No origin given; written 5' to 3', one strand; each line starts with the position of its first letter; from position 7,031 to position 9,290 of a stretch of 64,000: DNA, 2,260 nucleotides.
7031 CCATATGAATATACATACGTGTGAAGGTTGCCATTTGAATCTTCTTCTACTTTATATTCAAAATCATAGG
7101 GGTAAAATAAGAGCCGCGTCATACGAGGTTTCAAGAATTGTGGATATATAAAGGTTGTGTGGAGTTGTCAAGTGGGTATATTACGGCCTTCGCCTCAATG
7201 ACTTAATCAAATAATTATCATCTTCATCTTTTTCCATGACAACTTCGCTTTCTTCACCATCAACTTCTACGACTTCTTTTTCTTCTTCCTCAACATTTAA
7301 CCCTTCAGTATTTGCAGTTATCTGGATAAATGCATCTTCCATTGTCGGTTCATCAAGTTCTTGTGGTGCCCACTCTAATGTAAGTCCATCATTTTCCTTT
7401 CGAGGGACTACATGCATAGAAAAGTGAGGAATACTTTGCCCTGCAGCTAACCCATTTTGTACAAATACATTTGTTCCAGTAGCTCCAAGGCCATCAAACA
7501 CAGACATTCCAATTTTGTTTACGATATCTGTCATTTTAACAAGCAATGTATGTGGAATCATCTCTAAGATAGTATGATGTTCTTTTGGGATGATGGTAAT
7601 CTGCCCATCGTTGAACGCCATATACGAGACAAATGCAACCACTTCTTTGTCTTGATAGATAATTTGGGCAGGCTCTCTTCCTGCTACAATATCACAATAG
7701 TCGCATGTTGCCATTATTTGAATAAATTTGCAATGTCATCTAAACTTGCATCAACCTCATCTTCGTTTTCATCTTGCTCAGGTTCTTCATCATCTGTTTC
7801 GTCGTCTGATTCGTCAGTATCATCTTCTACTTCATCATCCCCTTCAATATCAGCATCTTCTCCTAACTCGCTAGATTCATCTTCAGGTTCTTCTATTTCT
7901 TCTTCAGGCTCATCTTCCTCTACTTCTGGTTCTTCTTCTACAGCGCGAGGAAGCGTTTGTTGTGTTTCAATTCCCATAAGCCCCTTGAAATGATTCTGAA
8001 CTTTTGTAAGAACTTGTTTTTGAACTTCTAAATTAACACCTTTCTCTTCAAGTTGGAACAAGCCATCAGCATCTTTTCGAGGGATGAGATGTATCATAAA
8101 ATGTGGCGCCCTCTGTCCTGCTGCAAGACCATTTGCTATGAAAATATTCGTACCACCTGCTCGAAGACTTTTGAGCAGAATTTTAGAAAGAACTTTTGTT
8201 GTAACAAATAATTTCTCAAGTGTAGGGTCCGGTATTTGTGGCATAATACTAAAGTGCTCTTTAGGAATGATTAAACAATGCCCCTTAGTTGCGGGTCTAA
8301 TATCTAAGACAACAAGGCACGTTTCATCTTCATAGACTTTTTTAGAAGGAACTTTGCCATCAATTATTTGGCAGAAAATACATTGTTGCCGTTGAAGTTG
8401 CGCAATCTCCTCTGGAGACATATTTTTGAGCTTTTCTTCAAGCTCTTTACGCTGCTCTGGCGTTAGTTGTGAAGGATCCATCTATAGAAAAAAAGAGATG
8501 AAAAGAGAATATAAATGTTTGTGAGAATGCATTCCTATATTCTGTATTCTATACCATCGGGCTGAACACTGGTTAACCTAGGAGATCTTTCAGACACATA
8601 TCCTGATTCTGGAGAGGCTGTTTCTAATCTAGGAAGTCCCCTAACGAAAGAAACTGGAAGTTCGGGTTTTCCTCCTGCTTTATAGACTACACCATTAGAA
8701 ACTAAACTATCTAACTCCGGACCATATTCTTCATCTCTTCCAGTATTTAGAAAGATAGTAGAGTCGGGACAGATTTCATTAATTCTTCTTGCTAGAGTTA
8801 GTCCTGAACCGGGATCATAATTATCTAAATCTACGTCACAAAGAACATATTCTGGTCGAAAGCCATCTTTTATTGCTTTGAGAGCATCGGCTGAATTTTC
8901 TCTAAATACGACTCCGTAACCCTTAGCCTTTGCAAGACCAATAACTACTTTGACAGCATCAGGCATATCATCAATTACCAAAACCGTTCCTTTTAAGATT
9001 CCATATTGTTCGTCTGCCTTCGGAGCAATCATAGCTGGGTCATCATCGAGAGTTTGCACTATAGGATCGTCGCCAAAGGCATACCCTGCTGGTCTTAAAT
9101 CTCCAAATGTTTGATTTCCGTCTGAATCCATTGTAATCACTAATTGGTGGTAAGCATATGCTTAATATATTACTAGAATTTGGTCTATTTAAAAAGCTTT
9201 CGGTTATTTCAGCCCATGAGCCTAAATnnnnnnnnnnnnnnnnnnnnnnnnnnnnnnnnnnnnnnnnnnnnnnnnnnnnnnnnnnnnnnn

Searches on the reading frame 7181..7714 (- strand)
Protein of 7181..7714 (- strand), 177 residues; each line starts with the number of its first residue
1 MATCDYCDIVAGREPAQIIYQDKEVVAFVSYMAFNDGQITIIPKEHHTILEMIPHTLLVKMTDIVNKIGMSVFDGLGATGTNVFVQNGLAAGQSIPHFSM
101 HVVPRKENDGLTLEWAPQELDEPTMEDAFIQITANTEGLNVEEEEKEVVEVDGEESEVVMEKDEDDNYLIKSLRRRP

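Call 3: search_protein_families(library=pfam, proteins=[window:7181-7714:-], max_evalue=0.1)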
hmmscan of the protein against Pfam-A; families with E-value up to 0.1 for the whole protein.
window:7181-7714:- (177 aa): 3 families
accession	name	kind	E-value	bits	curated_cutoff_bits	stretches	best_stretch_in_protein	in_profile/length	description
PF01230.28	HIT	-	1.8e-16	61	21.5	1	14-107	4-97/98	HIT domain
PF11969.13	DcpS_C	-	4.7e-07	30.7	24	1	4-105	2-102/114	Scavenger mRNA decapping enzyme C-term binding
PF24940.1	Fn3_Dep-1_5th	-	0.056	14.1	23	1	105-175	15-85/115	Dep-1 fifth Fn3-like domain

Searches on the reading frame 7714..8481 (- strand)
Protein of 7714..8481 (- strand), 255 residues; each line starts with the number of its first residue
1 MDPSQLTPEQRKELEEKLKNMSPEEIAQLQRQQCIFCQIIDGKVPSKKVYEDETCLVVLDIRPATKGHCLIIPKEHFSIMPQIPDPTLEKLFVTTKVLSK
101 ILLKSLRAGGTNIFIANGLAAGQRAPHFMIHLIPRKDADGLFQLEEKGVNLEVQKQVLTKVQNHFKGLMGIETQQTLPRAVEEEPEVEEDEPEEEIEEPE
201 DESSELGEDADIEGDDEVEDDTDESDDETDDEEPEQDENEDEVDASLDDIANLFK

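Call 3: search_protein_families(library=pfam, proteins=[window:7714-8481:-], max_evalue=0.1)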
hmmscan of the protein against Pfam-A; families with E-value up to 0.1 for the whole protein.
window:7714-8481:- (255 aa): 5 families
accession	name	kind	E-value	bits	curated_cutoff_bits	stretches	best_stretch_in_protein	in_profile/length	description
PF01230.28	HIT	-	2.9e-20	73.2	21.5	1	43-137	3-97/98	HIT domain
PF11969.13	DcpS_C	-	2e-12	48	24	1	33-134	1-101/114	Scavenger mRNA decapping enzyme C-term binding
PF04677.20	CwfJ_C_1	-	0.00034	20.9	21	1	29-134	9-108/122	Protein similar to CwfJ C-terminus 1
PF08621.15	RPAP1_N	-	0.0092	16.2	25.3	1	15-32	8-25/46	RPAP1-like, N-terminal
PF09073.15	BUD22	-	0.0098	15.7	37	1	149-244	116-213/435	BUD22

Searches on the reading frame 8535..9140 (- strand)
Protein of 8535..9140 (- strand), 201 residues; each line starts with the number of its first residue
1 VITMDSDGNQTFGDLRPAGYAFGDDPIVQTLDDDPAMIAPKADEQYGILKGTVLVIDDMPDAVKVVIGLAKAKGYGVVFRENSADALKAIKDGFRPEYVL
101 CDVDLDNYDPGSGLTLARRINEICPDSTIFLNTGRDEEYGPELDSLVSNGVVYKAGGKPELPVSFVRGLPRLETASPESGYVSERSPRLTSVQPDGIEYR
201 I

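Call 3: search_protein_families(library=pfam, proteins=[window:8535-9140:-], max_evalue=0.1)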
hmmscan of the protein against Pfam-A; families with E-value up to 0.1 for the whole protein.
window:8535-9140:- (201 aa): 1 family
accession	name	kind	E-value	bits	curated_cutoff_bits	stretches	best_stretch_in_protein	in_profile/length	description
PF00072.30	Response_reg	-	3e-07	31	30.2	1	53-139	1-84/111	Response regulator receiver domain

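Call 4: search_protein_families(library=ncbifam, proteins=[window:8535-9140:-], max_evalue=0.1)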
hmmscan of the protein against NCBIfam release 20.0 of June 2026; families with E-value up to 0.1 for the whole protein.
window:8535-9140:- (201 aa): 22 families
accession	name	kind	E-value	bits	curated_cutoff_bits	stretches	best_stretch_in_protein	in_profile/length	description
NF010076.0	PRK13557.1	subfamily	5.5e-06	25.1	631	1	50-138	415-501/540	histidine kinase famiy protein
NF008543.0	PRK11466.1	equivalog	3.5e-05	21.8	982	1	41-126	671-754/914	TMAO reductase system sensor histidine kinase/response regulator TorS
NF051870.1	NAssimRespRegNtrX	equivalog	0.00028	19.9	600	1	52-128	3-77/452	nitrogen assimilation response regulator NtrX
TIGR02956.1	TMAO_torS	equivalog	0.0003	19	676.5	1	48-126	699-773/967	TMAO reductase system sensor histidine kinase/response regulator TorS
NF047793.1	ResRegPgtA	equivalog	0.0027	16.6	650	1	52-135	7-86/414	two-component system response regulator PgtA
NF052313.1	T9SS_RR_PorX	equivalog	0.0034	16.2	300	1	52-138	2-84/513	T9SS response regulator signal transducer PorX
NF033791.1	ActR_PrrA_rreg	equivalog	0.0041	17.1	250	1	52-134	3-81/173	ActR/PrrA/RegA family redox response regulator transcription factor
NF047466.1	hybrid_RR_LvrB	exception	0.0045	16.2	500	1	74-131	29-82/377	hybrid histidine kinase/response regulator LvrB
NF052574.1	HisKinEspCMyxo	equivalog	0.0045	15.2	1200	1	42-126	657-737/785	serine histidine kinase EspC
NF007982.1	PRK10710.1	equivalog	0.0051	16.4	380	1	51-138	8-90/235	envelope stress response regulator BaeR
NF007689.0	PRK10365.1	equivalog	0.012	14.5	760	1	53-117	8-71/441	sigma-54-dependent response regulator transcription factor ZraR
NF045717.1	DVU0259_DivK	exception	0.014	15.6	160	1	52-106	4-57/117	DVU0259 family response regulator domain-containing protein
NF040534.1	resp_reg_YycF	equivalog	0.017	14.4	340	1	53-138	3-83/231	response regulator YycF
NF011695.0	PRK15115.1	equivalog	0.025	13.4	763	1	52-127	8-79/445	two-component system response regulator GlrR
NF046022.1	RespRegCpdRBruc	equivalog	0.026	14.5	180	1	64-134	15-81/120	cell cycle two-component system response regulator CpdR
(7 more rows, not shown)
